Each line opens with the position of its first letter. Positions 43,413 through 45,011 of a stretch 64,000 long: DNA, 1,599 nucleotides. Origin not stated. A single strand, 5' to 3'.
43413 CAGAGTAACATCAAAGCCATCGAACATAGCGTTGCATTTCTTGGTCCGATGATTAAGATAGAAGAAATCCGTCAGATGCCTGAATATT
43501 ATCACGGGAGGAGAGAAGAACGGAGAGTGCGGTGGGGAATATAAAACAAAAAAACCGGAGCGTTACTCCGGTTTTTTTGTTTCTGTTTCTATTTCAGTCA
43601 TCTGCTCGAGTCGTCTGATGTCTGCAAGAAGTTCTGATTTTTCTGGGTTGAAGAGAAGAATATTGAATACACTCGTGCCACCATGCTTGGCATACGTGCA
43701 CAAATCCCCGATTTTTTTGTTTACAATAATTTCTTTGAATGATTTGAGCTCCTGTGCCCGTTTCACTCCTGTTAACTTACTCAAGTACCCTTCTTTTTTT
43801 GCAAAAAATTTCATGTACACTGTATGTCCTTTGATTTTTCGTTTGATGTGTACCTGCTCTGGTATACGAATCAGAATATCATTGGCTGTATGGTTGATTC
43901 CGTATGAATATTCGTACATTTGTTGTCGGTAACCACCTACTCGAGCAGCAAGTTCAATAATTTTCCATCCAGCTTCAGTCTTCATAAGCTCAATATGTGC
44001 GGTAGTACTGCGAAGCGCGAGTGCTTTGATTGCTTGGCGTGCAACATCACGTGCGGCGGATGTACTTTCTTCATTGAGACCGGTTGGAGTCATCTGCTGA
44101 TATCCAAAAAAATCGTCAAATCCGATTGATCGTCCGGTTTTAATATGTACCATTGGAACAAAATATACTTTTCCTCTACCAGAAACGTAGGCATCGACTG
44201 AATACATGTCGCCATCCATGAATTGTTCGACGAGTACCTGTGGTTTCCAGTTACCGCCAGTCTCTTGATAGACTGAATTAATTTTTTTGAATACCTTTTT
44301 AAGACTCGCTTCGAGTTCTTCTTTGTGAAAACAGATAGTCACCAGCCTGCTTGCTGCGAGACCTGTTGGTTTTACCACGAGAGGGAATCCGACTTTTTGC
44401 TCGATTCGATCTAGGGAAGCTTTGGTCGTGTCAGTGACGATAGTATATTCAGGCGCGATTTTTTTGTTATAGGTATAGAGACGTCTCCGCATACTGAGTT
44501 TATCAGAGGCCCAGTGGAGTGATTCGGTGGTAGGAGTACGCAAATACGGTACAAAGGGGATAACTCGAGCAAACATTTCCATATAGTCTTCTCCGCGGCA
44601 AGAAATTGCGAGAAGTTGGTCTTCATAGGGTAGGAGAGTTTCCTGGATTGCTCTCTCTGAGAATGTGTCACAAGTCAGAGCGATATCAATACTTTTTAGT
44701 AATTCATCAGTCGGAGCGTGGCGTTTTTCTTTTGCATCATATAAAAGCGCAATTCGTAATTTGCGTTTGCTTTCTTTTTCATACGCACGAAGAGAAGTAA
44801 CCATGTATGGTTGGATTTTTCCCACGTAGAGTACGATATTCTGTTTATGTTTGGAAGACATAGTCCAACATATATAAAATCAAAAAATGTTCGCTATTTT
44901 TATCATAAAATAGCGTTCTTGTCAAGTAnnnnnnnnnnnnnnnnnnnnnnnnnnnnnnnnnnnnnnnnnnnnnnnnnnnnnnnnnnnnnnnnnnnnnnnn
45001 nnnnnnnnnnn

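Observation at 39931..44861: Three ATP-grasp ligase paralogs clustered around a DEDD 3'-5' exonuclease and a hypothetical helical protein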

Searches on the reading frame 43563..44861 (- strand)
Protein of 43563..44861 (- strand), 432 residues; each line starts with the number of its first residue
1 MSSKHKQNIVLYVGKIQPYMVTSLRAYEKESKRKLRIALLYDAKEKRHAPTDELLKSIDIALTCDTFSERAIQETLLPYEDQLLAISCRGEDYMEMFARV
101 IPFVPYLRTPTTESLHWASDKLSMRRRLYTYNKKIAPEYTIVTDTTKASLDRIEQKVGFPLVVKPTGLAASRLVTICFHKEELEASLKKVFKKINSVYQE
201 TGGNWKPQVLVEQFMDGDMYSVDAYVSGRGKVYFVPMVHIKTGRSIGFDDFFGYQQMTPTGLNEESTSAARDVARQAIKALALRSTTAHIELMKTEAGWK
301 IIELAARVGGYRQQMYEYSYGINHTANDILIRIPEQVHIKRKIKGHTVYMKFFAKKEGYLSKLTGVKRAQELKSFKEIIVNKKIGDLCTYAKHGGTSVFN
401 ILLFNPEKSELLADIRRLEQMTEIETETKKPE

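Call 3: search_protein_families(library=pfam, proteins=[window:43563-44861:-], max_evalue=0.01)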
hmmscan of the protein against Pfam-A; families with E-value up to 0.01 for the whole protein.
window:43563-44861:- (432 aa): 8 families
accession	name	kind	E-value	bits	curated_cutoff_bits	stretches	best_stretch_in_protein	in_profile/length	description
PF13535.11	ATP-grasp_4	-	1e-19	71.2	27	1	158-311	2-156/160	ATP-grasp domain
PF01071.24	GARS_A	-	1.4e-09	38.5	27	1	121-236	3-110/194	Phosphoribosylglycinamide synthetase, ATP-grasp (A) domain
PF07478.18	Dala_Dala_lig_C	-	2e-06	27.9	24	1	145-298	23-165/204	D-ala D-ala ligase C-terminus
PF18603.7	LAL_C2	-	0.00022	21.9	29.4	1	352-427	3-78/78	L-amino acid ligase C-terminal domain 2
PF02655.19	ATP-grasp_3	-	0.00046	20.8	23.2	1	118-310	1-159/160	ATP-grasp domain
PF02786.22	CPSase_L_D2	-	0.00096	19.2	19.8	1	120-217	1-91/211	Carbamoyl-phosphate synthase L chain, ATP binding domain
PF02222.28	ATP-grasp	-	0.0012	19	27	1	136-308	10-163/179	ATP-grasp domain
PF22709.1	Mu_Gam-Sipho_Gp157-TOTE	-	0.0063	16.8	27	0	170-202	5-37/63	Mu Gam/Sipho_Gp157-like domain of the TOTE conflict systems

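Call 4: search_protein_families(library=ncbifam, proteins=[window:43563-44861:-], max_evalue=0.01)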
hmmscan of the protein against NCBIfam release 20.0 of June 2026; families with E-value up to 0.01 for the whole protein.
window:43563-44861:- (432 aa): 27 families (the best 25 are shown)
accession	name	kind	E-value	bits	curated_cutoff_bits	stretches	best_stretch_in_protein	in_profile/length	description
NF005543.0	PRK07206.1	subfamily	3.9e-26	91.7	302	1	120-422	108-408/416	hypothetical protein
NF002563.0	PRK02186.1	subfamily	1.1e-15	57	625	1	60-324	49-294/890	argininosuccinate lyase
NF053745.1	AAntcapLigBacD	equivalog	8.2e-12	44.2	850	1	107-313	123-333/471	alanine--anticapsin ligase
TIGR00877.1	purD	equivalog_domain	8.7e-08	31.4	288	1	118-234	102-210/425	phosphoribosylamine--glycine ligase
NF041595.1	dap_A_syn_DdaF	equivalog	1.4e-07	30.6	840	1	154-311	147-295/424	dapdiamide A synthase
NF009404.0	PRK12767.1-3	equivalog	1.7e-07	30.5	316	1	111-225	102-213/344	carbamoyl phosphate synthase-like protein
NF002378.0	PRK01372.1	subfamily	3.8e-07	29.1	243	1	118-302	98-265/305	D-alanine--D-alanine ligase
TIGR03909.1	pyrrolys_PylC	equivalog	1.3e-06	27.4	248.3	1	157-324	123-269/374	3-methylornithine--L-lysine ligase PylC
TIGR01205.1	D_ala_D_alaTIGR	subfamily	2.3e-06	26.8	245.65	1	116-296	102-274/318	D-alanine--D-alanine ligase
NF011169.0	PRK14571.1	equivalog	1.1e-05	24.9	404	1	119-197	94-164/300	D-alanyl-alanine synthetase A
NF002527.0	PRK01966.1-3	equivalog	1.4e-05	24.4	310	1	109-256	107-237/332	D-alanine--D-alanine ligase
NF009402.0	PRK12767.1-1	equivalog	1.9e-05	23.6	218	1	118-200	113-191/329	carbamoyl phosphate synthase-like protein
TIGR01369.1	CPSaseII_lrg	equivalog_domain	3.6e-05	21.6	1027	1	143-308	689-841/1052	carbamoyl-phosphate synthase (glutamine-hydrolyzing) large subunit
NF002526.0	PRK01966.1-2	equivalog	0.00016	20.7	449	1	144-192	163-211/362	D-alanine--D-alanine ligase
NF003671.0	PRK05294.1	equivalog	0.00022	19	599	1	113-242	659-776/1058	carbamoyl-phosphate synthase large subunit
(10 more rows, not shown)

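Call 8: search_solved_structures(query=window:43563-44861:-, max_evalue=0.001)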
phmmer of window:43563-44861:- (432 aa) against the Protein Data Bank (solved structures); distinct sequences matched with E-value up to 0.001: 10.
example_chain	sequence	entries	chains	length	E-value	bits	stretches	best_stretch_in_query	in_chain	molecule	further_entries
3vot_A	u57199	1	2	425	2.6e-10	43.4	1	151-324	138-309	L-amino acid ligase, BL00235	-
3wnz_A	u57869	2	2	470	2e-09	40.5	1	145-312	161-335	Alanine-anticapsin ligase BacD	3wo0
3vmm_A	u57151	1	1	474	2e-09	40.5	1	145-312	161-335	Alanine-anticapsin ligase BacD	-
3wo1_A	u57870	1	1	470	4.7e-09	39.3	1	145-311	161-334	Alanine-anticapsin ligase BacD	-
2xcl_A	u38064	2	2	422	1.5e-08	37.6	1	143-314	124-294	PHOSPHORIBOSYLAMINE--GLYCINE LIGASE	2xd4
2yrw_A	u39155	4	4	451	1.9e-07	34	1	151-314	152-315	Phosphoribosylglycinamide synthetase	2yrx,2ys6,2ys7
2yw2_A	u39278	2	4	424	8.4e-06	28.6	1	137-315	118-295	Phosphoribosylamine--glycine ligase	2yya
4dim_A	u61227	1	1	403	1.5e-05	27.7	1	115-326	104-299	Phosphoribosylglycinamide synthetase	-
30vh_A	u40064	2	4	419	2.8e-05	26.8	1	148-323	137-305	L-amino acid ligase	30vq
3mjf_A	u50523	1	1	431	0.00074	22.1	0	136-238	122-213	Phosphoribosylamine--glycine ligase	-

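Call 32: find_homologous_proteins(query=window:43563-44861:-, max_evalue=1e-8)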
Query window:43563-44861:- (432 aa): 1480 proteins with E <= 1e-8 among 8000 candidates; the best 120 are listed.
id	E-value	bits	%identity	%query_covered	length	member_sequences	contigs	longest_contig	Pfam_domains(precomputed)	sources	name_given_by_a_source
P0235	2.7e-263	891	95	96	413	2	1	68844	PF13535.12,PF01071.25,PF07478.19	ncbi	-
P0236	3.2e-248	842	84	100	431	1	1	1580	PF13535.12,PF01071.25,PF18603.8,PF07478.19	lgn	-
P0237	4.4e-238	808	84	96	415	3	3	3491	PF13535.12,PF01071.25,PF18603.8,PF07478.19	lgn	-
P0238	1.1e-232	791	80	99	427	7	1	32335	PF13535.12,PF01071.25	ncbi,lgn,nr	ncbi:MAG: ATP-grasp domain-containing protein [Candidatus Magasanikbacteria bacterium]|nr:ATP-grasp 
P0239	7.0e-232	788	80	99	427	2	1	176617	PF13535.12,PF01071.25,PF18603.8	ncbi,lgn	-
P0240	2.5e-231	786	80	99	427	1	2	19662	PF13535.12,PF01071.25,PF18603.8,PF07478.19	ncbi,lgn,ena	-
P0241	1.3e-228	777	79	99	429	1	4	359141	PF13535.12,PF01071.25,PF18603.8,PF07478.19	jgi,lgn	jgi:biotin carboxylase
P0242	6.7e-228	775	79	98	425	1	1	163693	PF13535.12,PF01071.25,PF18603.8,PF07478.19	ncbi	-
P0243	5.3e-227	772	78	99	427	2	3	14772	PF13535.12,PF01071.25,PF18603.8,PF07478.19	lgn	-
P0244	1.4e-226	770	83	94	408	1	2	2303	PF13535.12,PF01071.25,PF07478.19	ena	-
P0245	3.5e-226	769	78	99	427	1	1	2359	PF13535.12,PF01071.25,PF18603.8,PF07478.19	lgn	-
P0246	3.4e-224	763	81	94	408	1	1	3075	PF13535.12,PF01071.25,PF07478.19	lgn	-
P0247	3.3e-216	736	78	94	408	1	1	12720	PF13535.12,PF01071.25,PF18603.8,PF07478.19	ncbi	-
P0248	1.4e-215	734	73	99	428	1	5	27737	PF13535.12,PF01071.25,PF18603.8,PF07478.19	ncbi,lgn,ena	-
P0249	2.2e-211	720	72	99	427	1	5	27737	PF13535.12,PF01071.25,PF18603.8,PF07478.19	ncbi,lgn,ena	-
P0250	2.7e-211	720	73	99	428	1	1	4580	PF13535.12,PF01071.25,PF18603.8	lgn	-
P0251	2.0e-208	711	71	99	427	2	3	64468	PF13535.12,PF01071.25,PF18603.8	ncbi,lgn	-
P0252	1.0e-193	662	68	98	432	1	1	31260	PF13535.12,PF01071.25,PF07478.19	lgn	-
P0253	1.2e-192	659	67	99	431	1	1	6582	PF13535.12,PF01071.25,PF18603.8,PF07478.19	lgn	-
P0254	9.5e-189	646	65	98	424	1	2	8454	PF13535.12,PF01071.25,PF07478.19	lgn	-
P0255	1.0e-188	646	65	100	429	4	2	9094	PF13535.12,PF01071.25,PF07478.19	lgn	-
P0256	3.9e-188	644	66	97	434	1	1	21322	PF13535.12,PF01071.25,PF18603.8,PF07478.19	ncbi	-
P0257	4.2e-188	644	66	100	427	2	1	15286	PF13535.12,PF01071.25,PF07478.19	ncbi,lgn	-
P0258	7.8e-188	643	65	100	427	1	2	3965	PF13535.12,PF01071.25,PF07478.19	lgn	-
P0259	1.5e-185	635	64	100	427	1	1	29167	PF13535.12,PF01071.25,PF07478.19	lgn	-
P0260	4.1e-185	634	64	100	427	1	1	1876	PF13535.12,PF01071.25,PF07478.19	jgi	jgi:biotin carboxylase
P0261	5.6e-185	633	64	100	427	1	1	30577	PF13535.12,PF01071.25,PF07478.19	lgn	-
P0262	2.0e-177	609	62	97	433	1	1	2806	PF13535.12,PF01071.25,PF07478.19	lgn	-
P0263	1.8e-176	605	61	98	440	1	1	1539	PF13535.12,PF02655.20,PF01071.25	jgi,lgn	-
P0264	8.4e-176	603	63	96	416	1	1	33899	PF13535.12,PF02786.23,PF02222.28,PF02655.20,PF01071.25,PF07478.19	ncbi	-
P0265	9.1e-176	603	60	99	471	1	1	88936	PF13535.12,PF02655.20,PF01071.25,PF07478.19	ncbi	-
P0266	6.0e-175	600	61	98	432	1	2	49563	PF13535.12,PF01071.25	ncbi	-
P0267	2.7e-174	598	62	98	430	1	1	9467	PF13535.12,PF02655.20,PF01071.25,PF18603.8,PF07478.19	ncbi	-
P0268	7.0e-174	597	61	98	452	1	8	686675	PF13535.12,PF02786.23,PF01071.25,PF18603.8,PF07478.19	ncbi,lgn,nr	ncbi:MAG: ATP-grasp domain-containing protein [Candidatus Magasanikbacteria bacterium]|nr:ATP-grasp 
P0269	9.4e-174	597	62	98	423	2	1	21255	PF13535.12,PF01071.25,PF18603.8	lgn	-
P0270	5.5e-173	594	61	98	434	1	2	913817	PF13535.12,PF01071.25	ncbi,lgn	-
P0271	1.9e-172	592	58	98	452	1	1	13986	PF13535.12,PF02786.23,PF02655.20,PF01071.25,PF18603.8,PF07478.19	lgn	-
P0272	2.1e-172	592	60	98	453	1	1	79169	PF13535.12,PF02222.28,PF01071.25,PF07478.19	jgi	jgi:biotin carboxylase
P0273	1.5e-171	589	59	98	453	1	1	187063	PF13535.12,PF02786.23,PF01071.25,PF18603.8,PF07478.19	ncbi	-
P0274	1.6e-171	589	58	97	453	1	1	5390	PF13535.12,PF01071.25,PF07478.19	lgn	-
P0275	1.7e-171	589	60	98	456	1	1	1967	PF13535.12,PF02655.20,PF01071.25,PF07478.19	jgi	jgi:biotin carboxylase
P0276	1.8e-171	589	60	98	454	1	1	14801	PF13535.12,PF02655.20,PF01071.25,PF18603.8,PF07478.19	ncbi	-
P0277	3.1e-171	588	59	97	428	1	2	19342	PF13535.12,PF02222.28,PF01071.25,PF18603.8,PF07478.19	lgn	-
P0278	6.3e-171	587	61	97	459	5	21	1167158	PF13535.12,PF01071.25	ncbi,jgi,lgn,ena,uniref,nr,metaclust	ncbi:MAG: hypothetical protein A2725_03245 [Candidatus Magasanikbacteria bacterium RIFCSPHIGHO2_01_F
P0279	6.9e-171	587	61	97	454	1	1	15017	PF13535.12,PF02786.23,PF02222.28,PF07478.19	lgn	-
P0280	9.3e-171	587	60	98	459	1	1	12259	PF13535.12,PF01071.25,PF18603.8,PF07478.19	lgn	-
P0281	2.5e-170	585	59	98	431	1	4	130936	PF13535.12,PF01071.25,PF07478.19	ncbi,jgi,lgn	-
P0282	8.1e-170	584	61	99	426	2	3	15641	PF13535.12,PF02655.20,PF01071.25,PF18603.8,PF07478.19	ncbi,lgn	-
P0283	1.1e-169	583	61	97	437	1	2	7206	PF13535.12,PF01071.25,PF07478.19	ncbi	-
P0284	1.3e-169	583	60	97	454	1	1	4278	PF13535.12,PF01071.25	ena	-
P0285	3.0e-169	582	59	98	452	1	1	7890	PF13535.12,PF01071.25,PF18603.8,PF07478.19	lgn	-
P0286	3.1e-169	582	61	97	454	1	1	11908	PF13535.12,PF02786.23,PF02222.28,PF01071.25,PF07478.19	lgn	-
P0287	3.8e-169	581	60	98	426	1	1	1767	PF13535.12,PF01071.25,PF07478.19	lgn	-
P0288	4.4e-169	581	61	98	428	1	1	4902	PF13535.12,PF01071.25,PF07478.19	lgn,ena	-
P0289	5.0e-169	581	61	95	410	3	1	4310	PF13535.12,PF02655.20,PF01071.25,PF07478.19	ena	-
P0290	5.6e-169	581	61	97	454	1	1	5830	PF13535.12,PF02786.23,PF01071.25,PF07478.19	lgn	-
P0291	7.7e-169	580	59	98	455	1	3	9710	PF13535.12,PF01071.25,PF07478.19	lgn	-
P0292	1.1e-168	580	59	99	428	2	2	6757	PF13535.12,PF01071.25,PF07478.19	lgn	-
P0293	1.1e-168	580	60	97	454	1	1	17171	PF13535.12,PF02655.20,PF01071.25,PF18603.8,PF07478.19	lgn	-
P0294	2.0e-168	579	60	97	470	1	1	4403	PF13535.12,PF01071.25,PF18603.8,PF07478.19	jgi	-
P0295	3.0e-168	578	60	97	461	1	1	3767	PF13535.12,PF01071.25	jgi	jgi:hypothetical protein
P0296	3.7e-168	578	60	99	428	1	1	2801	PF13535.12,PF01071.25,PF07478.19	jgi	jgi:biotin carboxylase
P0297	1.7e-167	576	59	98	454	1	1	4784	PF13535.12,PF01071.25,PF07478.19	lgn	-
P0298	2.6e-167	575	58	98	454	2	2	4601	PF13535.12,PF02655.20,PF01071.25,PF18603.8,PF07478.19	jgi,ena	-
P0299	2.6e-167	575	61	99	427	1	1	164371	PF13535.12,PF01071.25,PF07478.19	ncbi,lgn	-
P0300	3.4e-167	575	61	97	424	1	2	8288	PF13535.12,PF02786.23,PF01071.25,PF07478.19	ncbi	-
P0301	3.9e-167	575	58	98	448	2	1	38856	PF13535.12,PF02786.23,PF01071.25,PF18603.8,PF07478.19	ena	-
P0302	5.6e-167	574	59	98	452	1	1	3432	PF13535.12,PF02786.23,PF02655.20,PF01071.25,PF18603.8,PF07478.19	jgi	-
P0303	6.3e-167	574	59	99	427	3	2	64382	PF13535.12,PF02655.20,PF01071.25,PF07478.19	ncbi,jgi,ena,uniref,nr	ncbi:MAG: hypothetical protein COV59_04675 [Candidatus Magasanikbacteria bacterium CG11_big_fil_rev_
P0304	6.7e-167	574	60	97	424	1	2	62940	PF13535.12,PF02786.23,PF01071.25,PF18603.8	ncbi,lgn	-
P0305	6.8e-167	574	60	98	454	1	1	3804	PF13535.12,PF02786.23,PF07478.19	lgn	-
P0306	8.1e-167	574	59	98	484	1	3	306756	PF13535.12,PF02786.23,PF01071.25,PF18603.8,PF07478.19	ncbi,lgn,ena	-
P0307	1.6e-166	573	59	98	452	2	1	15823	PF13535.12,PF02786.23,PF02655.20,PF01071.25,PF18603.8,PF07478.19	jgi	-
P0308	1.8e-166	573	56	99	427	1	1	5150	PF13535.12,PF02222.28,PF01071.25,PF18603.8,PF07478.19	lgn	-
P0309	4.5e-166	571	60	97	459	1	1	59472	PF13535.12,PF01071.25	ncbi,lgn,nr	ncbi:MAG: ATP-grasp domain-containing protein [bacterium]|nr:ATP-grasp domain-containing protein [ba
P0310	6.0e-166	571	57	98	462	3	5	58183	PF13535.12,PF02655.20,PF01071.25,PF18603.8,PF07478.19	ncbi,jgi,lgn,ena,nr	ncbi:MAG: ATP-grasp domain-containing protein [Candidatus Magasanikbacteria bacterium]|jgi:biotin ca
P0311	1.1e-165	570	58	98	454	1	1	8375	PF13535.12,PF02655.20,PF07478.19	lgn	-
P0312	1.2e-165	570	59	97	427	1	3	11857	PF13535.12,PF01071.25,PF07478.19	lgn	-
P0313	1.8e-165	569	59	97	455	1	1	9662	PF13535.12,PF01071.25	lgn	-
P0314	1.7e-164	566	59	98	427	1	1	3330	PF13535.12,PF01071.25,PF07478.19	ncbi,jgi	jgi:biotin carboxylase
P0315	2.8e-164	565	58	98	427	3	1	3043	PF13535.12,PF01071.25,PF07478.19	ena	-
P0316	3.2e-164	565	60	97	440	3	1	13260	PF13535.12,PF01071.25,PF07478.19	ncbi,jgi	jgi:biotin carboxylase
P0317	4.5e-164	565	59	97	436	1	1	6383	PF13535.12,PF01071.25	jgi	jgi:biotin carboxylase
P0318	5.0e-164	564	59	98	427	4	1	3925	PF13535.12,PF01071.25,PF07478.19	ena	-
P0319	6.5e-164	564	56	97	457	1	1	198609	PF13535.12,PF01071.25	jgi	-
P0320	7.3e-164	564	56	98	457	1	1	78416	PF13535.12,PF02786.23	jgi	-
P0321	9.3e-164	564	58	98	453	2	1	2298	PF13535.12,PF02222.28,PF01071.25,PF18603.8,PF07478.19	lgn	-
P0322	1.1e-163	563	61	95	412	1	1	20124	PF13535.12,PF02786.23,PF02655.20,PF01071.25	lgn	-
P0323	1.2e-163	563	58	97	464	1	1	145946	PF13535.12,PF01071.25,PF18603.8,PF07478.19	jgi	jgi:hypothetical protein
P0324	1.3e-163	563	59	96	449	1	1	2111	PF13535.12,PF01071.25,PF18603.8,PF07478.19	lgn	-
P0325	2.0e-163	563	57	98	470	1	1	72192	PF13535.12,PF07478.19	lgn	-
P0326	2.1e-163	562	59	97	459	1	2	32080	PF13535.12,PF02786.23,PF02655.20,PF01071.25,PF18603.8,PF07478.19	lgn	-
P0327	1.6e-162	560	56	98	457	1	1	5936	PF13535.12,PF01071.25,PF07478.19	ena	-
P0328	1.8e-162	559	57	98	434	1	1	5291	PF13535.12,PF01071.25,PF07478.19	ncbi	-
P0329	2.0e-162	559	58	98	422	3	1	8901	PF13535.12,PF01071.25,PF07478.19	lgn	-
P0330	2.2e-162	559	59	98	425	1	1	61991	PF13535.12,PF01071.25,PF18603.8,PF07478.19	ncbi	-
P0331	2.9e-162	559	56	98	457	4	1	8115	PF13535.12,PF07478.19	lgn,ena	-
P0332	2.9e-162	559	56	98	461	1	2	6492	PF13535.12,PF02786.23,PF07478.19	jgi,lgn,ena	-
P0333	4.9e-162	558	58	97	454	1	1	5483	PF13535.12,PF01071.25,PF07478.19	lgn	-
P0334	6.7e-162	557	57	99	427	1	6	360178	PF13535.12,PF07478.19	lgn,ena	-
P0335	1.3e-161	556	59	97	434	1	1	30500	PF13535.12,PF01071.25,PF07478.19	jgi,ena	-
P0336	1.6e-161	556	58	97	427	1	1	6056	PF13535.12,PF01071.25,PF07478.19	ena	-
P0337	1.7e-161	556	56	98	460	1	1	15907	PF13535.12,PF01071.25,PF18603.8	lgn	-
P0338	1.8e-161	556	59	98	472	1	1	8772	PF13535.12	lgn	-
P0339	3.3e-161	555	57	97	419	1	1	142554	PF13535.12,PF01071.25,PF07478.19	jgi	jgi:biotin carboxylase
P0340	5.0e-161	555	58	98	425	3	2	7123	PF13535.12,PF01071.25,PF07478.19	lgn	-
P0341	1.2e-160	553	56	98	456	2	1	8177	PF13535.12,PF02786.23,PF01071.25,PF07478.19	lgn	-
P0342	1.3e-160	553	57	99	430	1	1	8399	PF13535.12,PF01071.25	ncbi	-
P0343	1.8e-160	553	57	98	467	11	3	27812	PF13535.12,PF01071.25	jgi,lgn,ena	-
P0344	2.9e-160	552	56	98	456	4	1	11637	PF13535.12,PF18603.8,PF07478.19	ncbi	-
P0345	3.2e-160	552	56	98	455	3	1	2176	PF13535.12,PF02786.23,PF01071.25,PF18603.8,PF07478.19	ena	-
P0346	3.8e-160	552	59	97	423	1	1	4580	PF13535.12,PF01071.25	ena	-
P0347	4.5e-160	551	57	99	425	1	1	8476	PF13535.12,PF01071.25,PF07478.19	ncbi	-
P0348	5.2e-160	551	58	97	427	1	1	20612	PF13535.12,PF01071.25,PF07478.19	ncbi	-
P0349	5.6e-160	551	56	97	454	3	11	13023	PF13535.12,PF01071.25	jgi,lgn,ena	-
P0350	9.2e-160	550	56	98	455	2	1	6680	PF13535.12,PF02786.23,PF02222.28,PF02655.20,PF01071.25,PF07478.19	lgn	-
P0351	1.2e-159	550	61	94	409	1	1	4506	PF13535.12,PF02786.23,PF01071.25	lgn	-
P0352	2.0e-159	549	56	98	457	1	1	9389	PF13535.12,PF01071.25,PF07478.19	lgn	-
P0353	3.1e-159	549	56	97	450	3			PF13535.12,PF01071.25,PF07478.19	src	-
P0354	3.2e-159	549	56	99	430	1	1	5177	PF13535.12,PF02655.20,PF07478.19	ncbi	-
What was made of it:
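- On L-amino acid ligase (LAL), tested for C: It is recorded for many homologs (calls 3, 32).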

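Call 33: find_encoding_contigs(protein=P0278, flank=7000, max_places=2)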
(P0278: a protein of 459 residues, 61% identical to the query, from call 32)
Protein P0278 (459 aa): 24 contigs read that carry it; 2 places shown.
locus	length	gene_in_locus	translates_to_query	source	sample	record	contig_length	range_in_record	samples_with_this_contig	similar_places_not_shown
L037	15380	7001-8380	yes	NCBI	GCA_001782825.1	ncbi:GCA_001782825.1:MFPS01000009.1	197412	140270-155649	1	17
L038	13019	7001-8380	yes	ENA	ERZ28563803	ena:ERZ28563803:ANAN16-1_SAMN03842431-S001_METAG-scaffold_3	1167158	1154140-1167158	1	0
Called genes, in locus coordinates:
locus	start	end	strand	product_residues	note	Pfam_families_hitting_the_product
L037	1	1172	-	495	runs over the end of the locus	PF02789:Peptidase_M17_N, PF00883:Peptidase_M17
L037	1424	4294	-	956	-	PF00133:tRNA-synt_1, PF01406:tRNA-synt_1e (faint), PF09334:tRNA-synt_1g (weak), PF08264:Anticodon_1, PF19302:DUF5915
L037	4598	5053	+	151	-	PF02502:LacAB_rpiB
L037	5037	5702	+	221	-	PF00834:Ribul_P_3_epim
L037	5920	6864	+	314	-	PF07992:Pyr_redox_2, PF13738:Pyr_redox_3, PF00070:Pyr_redox (weak)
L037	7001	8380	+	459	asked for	PF01071:GARS_A (weak), PF13535:ATP-grasp_4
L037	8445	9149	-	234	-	-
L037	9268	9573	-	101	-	-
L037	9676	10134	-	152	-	PF00588:SpoU_methylase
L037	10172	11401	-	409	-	PF18915:DUF5667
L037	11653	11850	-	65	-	-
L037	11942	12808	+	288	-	PF02899:Phage_int_SAM_1, PF13102:Phage_int_SAM_5 (weak), PF13495:Phage_int_SAM_4 (weak), PF00589:Phage_integrase, PF22823:MrpR_C_cat (weak)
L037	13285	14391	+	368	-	PF06925:MGDG_synth, PF02350:Epimerase_2, PF00534:Glycos_transf_1 (weak), PF04101:Glyco_tran_28_C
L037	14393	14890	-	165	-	PF18895:T4SS_pilin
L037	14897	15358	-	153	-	-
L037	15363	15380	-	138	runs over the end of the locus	PF18895:T4SS_pilin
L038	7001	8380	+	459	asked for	PF01071:GARS_A (weak), PF13535:ATP-grasp_4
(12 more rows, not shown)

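Call 34: find_encoding_contigs(protein=P0270, flank=7000, max_places=1)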
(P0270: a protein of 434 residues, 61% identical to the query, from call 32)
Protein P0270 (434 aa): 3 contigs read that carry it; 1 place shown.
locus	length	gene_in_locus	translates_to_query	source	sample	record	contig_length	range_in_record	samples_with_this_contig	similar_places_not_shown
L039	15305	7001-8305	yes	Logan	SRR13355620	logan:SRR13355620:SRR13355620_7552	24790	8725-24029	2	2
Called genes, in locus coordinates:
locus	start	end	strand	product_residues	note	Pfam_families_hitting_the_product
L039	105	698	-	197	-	-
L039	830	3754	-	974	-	PF00133:tRNA-synt_1, PF01406:tRNA-synt_1e (faint), PF09334:tRNA-synt_1g, PF08264:Anticodon_1, PF19302:DUF5915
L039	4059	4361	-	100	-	-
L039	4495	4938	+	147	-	PF02502:LacAB_rpiB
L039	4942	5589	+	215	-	PF00834:Ribul_P_3_epim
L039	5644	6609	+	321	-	PF00890:FAD_binding_2 (faint), PF07992:Pyr_redox_2, PF13738:Pyr_redox_3, PF00070:Pyr_redox (weak)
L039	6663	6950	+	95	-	-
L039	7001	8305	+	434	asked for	PF01071:GARS_A (weak), PF13535:ATP-grasp_4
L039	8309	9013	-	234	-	-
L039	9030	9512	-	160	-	PF00588:SpoU_methylase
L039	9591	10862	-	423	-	PF18915:DUF5667 (weak)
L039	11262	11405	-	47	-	-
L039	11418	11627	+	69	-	-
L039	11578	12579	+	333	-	PF02899:Phage_int_SAM_1, PF13102:Phage_int_SAM_5 (weak), PF13495:Phage_int_SAM_4, PF00589:Phage_integrase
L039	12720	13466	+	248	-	PF01145:Band_7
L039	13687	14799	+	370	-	PF06925:MGDG_synth, PF04101:Glyco_tran_28_C (weak)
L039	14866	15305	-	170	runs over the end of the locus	-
